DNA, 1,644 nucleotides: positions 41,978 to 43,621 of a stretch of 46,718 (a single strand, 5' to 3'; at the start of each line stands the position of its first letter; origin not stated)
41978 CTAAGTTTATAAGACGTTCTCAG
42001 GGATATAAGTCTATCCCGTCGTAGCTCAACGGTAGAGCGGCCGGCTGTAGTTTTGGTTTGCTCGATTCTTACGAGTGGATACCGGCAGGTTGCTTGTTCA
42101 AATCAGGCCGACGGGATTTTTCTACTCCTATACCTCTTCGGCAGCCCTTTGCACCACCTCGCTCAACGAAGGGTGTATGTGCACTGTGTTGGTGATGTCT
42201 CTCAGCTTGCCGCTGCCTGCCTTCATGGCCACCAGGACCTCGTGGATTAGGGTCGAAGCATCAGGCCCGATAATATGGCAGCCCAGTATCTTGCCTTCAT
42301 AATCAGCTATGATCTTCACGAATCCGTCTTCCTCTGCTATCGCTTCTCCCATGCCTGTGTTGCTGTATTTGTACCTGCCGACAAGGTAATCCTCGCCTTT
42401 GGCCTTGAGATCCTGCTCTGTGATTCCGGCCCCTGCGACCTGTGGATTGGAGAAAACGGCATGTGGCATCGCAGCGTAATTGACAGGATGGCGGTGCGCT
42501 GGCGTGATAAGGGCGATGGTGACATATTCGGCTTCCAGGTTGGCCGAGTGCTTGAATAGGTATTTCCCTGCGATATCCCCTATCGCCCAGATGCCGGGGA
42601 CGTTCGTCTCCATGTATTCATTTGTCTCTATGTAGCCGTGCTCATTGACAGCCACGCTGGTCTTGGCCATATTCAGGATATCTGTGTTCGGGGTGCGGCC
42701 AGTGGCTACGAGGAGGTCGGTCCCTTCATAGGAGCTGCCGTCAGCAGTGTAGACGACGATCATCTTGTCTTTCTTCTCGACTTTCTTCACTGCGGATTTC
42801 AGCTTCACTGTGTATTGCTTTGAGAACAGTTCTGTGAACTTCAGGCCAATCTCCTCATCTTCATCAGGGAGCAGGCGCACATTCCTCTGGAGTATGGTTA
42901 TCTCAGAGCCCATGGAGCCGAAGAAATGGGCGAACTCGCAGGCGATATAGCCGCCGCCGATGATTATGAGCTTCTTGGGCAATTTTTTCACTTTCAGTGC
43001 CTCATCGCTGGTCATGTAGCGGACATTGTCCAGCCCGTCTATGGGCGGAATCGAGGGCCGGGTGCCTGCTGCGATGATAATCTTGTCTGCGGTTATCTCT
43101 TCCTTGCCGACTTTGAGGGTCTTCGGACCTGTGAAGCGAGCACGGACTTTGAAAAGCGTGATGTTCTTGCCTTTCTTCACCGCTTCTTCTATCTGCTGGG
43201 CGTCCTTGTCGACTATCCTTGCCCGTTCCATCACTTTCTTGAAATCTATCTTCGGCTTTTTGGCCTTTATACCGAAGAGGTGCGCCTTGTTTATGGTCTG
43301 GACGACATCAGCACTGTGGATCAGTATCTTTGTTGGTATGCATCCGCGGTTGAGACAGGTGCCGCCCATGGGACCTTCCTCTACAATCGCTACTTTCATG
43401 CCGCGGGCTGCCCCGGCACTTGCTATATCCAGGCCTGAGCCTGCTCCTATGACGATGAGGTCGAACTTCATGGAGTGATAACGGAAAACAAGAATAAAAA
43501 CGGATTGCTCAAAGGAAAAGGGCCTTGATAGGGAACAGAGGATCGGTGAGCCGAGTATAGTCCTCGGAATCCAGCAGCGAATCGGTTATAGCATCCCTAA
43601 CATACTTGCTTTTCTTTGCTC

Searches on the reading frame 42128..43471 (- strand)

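Call 27: search_protein_families(library=pfam, proteins=[window:42128-43471:-], max_evalue=0.001)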
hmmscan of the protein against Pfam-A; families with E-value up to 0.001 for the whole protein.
window:42128-43471:- (447 aa): 7 families
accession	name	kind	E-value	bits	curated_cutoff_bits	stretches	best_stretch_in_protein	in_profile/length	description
PF07992.20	Pyr_redox_2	-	7.9e-62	209.7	26.1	1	3-310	1-278/291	Pyridine nucleotide-disulphide oxidoreductase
PF02852.28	Pyr_redox_dim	-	1.4e-28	99.7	25.3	1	335-443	1-109/110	Pyridine nucleotide-disulphide oxidoreductase, dimerisation domain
PF13738.12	Pyr_redox_3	-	1.3e-19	71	30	1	6-298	1-305/305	Pyridine nucleotide-disulphide oxidoreductase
PF00070.33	Pyr_redox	-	9.7e-17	61.7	22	1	167-237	1-72/82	Pyridine nucleotide-disulphide oxidoreductase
PF01134.28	GIDA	-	5.8e-06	26.1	22.1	1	4-137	1-150/391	Glucose inhibited division protein A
PF13434.12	Lys_Orn_oxgnase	-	1.6e-05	24.7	21.3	1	120-227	140-252/339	L-lysine 6-monooxygenase/L-ornithine 5-monooxygenase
PF03486.20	HI0933_like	-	0.00018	21.4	50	0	180-259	82-164/244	HI0933-like protein Rossmann domain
